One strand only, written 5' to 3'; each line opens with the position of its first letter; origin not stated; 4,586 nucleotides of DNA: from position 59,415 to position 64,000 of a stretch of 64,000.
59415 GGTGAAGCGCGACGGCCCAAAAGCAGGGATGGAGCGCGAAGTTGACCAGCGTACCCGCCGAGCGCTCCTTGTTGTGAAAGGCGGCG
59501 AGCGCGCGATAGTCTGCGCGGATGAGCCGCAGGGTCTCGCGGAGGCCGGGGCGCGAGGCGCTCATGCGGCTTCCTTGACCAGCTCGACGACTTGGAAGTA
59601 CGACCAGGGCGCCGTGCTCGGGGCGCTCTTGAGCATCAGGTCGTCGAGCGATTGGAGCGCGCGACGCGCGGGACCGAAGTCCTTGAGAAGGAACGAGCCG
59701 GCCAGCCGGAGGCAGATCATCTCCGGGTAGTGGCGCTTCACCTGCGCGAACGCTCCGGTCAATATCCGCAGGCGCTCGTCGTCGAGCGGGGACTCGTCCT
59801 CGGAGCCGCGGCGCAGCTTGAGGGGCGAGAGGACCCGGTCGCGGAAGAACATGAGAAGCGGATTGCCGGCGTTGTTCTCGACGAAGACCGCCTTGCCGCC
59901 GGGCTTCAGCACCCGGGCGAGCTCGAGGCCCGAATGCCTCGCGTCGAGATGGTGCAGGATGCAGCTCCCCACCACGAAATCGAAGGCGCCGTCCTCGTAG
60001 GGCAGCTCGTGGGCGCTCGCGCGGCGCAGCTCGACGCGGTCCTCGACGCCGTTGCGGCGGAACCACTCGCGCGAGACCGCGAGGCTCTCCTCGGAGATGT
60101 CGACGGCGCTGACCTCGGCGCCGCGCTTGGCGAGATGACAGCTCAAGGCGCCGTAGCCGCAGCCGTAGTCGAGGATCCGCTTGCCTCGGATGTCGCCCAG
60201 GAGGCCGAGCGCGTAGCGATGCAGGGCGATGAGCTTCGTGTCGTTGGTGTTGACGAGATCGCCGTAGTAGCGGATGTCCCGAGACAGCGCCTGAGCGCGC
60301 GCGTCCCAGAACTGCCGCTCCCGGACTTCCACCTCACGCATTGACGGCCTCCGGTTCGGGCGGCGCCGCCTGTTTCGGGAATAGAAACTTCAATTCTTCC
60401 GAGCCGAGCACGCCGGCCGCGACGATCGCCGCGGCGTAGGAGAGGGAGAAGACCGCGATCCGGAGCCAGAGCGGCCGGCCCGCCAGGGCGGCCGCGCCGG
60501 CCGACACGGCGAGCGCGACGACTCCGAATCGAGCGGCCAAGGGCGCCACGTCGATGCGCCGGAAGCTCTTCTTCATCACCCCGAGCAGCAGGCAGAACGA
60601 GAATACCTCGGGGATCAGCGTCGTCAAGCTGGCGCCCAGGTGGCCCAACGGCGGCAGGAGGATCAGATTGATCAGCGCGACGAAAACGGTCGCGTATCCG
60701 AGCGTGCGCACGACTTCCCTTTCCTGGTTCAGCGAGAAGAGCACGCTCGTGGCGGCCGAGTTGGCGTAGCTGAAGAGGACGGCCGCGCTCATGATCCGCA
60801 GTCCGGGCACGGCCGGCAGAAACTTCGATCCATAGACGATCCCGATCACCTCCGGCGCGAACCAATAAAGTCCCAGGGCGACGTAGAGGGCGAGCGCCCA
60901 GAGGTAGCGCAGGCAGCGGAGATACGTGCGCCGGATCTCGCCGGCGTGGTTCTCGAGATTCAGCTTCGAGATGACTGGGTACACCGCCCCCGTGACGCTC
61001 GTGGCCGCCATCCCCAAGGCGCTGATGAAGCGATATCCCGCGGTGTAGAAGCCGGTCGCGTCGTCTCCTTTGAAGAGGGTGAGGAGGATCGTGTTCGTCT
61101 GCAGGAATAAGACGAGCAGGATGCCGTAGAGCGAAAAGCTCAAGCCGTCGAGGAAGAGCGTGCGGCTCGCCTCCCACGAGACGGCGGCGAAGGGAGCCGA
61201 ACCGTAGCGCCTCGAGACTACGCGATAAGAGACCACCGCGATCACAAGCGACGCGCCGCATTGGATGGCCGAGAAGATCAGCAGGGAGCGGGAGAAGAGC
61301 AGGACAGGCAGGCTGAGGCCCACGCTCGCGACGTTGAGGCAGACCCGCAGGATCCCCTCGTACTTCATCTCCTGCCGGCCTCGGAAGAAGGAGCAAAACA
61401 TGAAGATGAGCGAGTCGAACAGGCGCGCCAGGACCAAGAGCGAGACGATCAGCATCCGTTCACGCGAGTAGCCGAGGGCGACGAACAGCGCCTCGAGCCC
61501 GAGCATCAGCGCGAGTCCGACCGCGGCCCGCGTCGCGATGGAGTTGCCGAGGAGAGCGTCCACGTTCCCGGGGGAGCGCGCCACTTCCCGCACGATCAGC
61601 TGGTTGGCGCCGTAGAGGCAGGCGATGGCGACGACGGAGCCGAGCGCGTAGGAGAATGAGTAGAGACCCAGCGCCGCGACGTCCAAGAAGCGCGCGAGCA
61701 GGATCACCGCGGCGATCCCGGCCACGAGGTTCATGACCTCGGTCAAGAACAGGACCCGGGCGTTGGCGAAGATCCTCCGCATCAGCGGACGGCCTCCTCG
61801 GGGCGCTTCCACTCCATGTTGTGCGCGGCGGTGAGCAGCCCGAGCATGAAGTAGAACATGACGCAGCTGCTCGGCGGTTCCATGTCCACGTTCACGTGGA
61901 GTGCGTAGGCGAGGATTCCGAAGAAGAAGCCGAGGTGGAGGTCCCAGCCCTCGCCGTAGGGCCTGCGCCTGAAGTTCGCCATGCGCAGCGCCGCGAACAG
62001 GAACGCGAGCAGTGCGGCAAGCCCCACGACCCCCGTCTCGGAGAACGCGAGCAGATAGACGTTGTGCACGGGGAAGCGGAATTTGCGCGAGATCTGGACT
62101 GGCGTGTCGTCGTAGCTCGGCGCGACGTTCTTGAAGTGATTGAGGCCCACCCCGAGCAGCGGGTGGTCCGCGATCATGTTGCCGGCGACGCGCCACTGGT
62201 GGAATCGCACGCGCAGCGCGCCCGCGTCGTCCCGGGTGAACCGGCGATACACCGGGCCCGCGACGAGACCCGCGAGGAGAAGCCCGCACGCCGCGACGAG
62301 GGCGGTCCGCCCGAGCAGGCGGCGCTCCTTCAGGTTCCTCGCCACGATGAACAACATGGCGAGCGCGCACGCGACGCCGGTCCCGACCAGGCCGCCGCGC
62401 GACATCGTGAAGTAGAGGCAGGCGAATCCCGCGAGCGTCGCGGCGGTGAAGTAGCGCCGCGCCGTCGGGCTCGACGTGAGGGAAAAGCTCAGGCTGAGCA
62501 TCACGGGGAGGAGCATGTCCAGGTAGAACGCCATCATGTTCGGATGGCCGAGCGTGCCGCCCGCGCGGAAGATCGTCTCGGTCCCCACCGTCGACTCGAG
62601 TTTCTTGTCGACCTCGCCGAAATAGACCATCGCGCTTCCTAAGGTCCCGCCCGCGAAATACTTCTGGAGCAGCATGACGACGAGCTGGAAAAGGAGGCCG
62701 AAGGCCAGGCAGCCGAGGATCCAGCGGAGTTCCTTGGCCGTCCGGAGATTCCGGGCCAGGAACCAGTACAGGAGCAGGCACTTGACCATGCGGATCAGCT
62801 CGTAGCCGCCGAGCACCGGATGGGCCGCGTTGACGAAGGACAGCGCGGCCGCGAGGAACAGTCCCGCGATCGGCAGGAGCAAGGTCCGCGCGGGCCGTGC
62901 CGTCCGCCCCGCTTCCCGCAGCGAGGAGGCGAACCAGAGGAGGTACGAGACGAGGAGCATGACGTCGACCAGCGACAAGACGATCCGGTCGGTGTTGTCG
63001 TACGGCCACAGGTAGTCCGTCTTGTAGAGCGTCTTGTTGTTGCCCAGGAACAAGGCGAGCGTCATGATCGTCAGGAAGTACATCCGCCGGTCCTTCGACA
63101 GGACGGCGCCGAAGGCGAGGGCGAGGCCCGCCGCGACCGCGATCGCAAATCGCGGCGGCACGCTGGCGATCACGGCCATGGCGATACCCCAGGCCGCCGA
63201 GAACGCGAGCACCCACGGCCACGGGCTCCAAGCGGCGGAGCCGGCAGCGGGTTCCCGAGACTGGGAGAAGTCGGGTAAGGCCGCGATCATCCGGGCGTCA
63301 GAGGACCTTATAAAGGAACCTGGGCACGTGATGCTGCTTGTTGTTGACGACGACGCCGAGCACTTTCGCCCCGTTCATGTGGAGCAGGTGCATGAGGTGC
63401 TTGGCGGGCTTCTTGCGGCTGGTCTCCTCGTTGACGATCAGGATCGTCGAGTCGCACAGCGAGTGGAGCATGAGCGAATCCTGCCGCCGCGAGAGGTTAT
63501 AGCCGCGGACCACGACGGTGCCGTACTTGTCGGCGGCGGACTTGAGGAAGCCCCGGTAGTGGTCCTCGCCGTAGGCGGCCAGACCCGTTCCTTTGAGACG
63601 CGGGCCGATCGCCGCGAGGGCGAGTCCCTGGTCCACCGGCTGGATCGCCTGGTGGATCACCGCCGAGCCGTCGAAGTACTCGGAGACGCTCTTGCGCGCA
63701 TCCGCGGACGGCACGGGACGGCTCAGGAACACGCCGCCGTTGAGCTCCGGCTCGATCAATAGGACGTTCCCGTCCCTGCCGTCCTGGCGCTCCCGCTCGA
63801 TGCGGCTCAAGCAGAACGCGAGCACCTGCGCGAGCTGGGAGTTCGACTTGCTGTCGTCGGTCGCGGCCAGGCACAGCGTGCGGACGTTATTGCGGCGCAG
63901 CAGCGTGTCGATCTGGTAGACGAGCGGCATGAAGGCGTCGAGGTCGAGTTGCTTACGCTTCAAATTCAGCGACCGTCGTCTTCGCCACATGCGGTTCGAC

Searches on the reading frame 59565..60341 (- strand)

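Call 24: search_protein_families(library=pfam, proteins=[window:59565-60341:-])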
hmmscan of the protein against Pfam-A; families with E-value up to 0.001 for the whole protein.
window:59565-60341:- (259 aa): 12 families
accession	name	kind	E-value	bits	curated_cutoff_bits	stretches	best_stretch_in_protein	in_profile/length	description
PF08241.18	Methyltransf_11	-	1.7e-23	83.5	21.2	1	57-153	1-95/95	Methyltransferase domain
PF13649.12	Methyltransf_25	-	4.8e-22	78.9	27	1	56-149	1-97/97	Methyltransferase domain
PF13847.12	Methyltransf_31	-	8.2e-19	68.2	27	1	53-156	4-112/145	Methyltransferase domain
PF01209.24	Ubie_methyltran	-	2.5e-14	53.6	20.1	1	47-156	42-154/233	ubiE/COQ5 methyltransferase family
PF08242.18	Methyltransf_12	-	4.5e-14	53.4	30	1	57-150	1-97/98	Methyltransferase domain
PF13489.12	Methyltransf_23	-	9.2e-12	45.4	27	1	50-158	20-121/164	Methyltransferase domain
PF05175.20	MTS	-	2.6e-10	40.7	23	1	52-132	31-111/170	Methyltransferase small domain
PF06325.19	PrmA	-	2e-08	34.5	22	1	52-151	161-256/296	Ribosomal protein L11 methyltransferase (PrmA)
PF02353.26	CMAS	-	4.2e-08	33.3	27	1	47-133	57-141/273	Mycolic acid cyclopropane synthetase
PF03848.20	TehB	-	5.8e-05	23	20.4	1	51-136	29-112/193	Tellurite resistance protein TehB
PF12847.13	Methyltransf_18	-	0.00012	22.5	27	1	53-112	15-76/151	Methyltransferase domain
PF09445.16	Methyltransf_15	-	0.00062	19.8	22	1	54-112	2-60/165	RNA cap guanine-N2 methyltransferase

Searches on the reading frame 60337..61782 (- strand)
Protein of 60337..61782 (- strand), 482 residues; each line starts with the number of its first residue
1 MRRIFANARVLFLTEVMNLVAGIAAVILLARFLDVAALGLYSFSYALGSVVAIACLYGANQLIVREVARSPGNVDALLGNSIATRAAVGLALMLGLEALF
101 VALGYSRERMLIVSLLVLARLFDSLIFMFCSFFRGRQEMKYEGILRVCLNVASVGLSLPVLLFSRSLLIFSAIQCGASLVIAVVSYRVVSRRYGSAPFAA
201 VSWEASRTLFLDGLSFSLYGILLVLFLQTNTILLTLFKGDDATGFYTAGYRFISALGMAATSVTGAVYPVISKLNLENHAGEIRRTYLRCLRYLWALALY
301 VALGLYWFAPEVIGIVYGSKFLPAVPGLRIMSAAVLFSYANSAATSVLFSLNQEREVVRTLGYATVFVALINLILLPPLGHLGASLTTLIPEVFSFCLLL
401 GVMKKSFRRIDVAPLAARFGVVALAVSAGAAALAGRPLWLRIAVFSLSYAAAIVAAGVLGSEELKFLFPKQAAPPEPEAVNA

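Call 37: search_protein_families(library=pfam, proteins=[window:60337-61782:-], max_evalue=0.01)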
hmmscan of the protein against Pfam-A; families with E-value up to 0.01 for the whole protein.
window:60337-61782:- (482 aa): 2 families
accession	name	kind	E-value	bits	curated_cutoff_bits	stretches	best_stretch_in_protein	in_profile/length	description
PF01943.22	Polysacc_synt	-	2.6e-26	93.1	28.2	1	6-274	3-273/274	Polysaccharide biosynthesis protein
PF13440.11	Polysacc_synt_3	-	1.7e-16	60.8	23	1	28-326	1-293/293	Polysaccharide biosynthesis protein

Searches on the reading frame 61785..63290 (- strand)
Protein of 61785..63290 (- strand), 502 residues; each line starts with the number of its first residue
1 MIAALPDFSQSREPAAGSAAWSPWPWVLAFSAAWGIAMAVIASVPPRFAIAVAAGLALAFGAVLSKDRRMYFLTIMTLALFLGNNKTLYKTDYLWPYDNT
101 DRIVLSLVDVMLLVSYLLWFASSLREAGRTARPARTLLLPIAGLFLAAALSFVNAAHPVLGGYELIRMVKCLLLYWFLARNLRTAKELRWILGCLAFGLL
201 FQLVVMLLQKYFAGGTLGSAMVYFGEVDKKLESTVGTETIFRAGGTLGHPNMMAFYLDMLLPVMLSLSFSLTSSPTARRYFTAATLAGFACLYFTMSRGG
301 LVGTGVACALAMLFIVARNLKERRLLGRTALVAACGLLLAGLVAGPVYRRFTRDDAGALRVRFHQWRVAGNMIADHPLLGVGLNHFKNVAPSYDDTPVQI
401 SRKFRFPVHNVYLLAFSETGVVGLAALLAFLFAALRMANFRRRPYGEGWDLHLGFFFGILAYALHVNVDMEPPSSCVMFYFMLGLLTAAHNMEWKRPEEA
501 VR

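Call 24: search_protein_families(library=pfam, proteins=[window:61785-63290:-])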
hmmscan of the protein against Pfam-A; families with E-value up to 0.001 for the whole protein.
window:61785-63290:- (502 aa): 1 family
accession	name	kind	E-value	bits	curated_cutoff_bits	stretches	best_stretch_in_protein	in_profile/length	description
PF04932.20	Wzy_C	-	1.4e-21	77.3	31.7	1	284-428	2-149/149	O-Antigen ligase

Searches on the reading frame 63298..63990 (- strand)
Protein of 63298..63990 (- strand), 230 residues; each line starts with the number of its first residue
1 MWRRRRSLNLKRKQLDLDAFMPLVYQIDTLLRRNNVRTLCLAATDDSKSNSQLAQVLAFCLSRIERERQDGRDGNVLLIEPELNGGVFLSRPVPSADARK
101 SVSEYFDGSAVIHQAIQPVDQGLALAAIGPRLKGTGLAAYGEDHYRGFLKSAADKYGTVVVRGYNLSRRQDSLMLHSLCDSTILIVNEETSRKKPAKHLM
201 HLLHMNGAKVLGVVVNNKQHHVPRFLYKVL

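Call 24: search_protein_families(library=pfam, proteins=[window:63301-63990:-])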
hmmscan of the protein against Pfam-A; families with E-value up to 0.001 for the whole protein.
window:63301-63990:- (230 aa): 0 families

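Call 75: find_encoding_contigs(protein=window:63298-63990:-, flank=10000, max_places=6)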
Protein window:63298-63990:- (230 aa): no gene with exactly this product is on record in the collection.
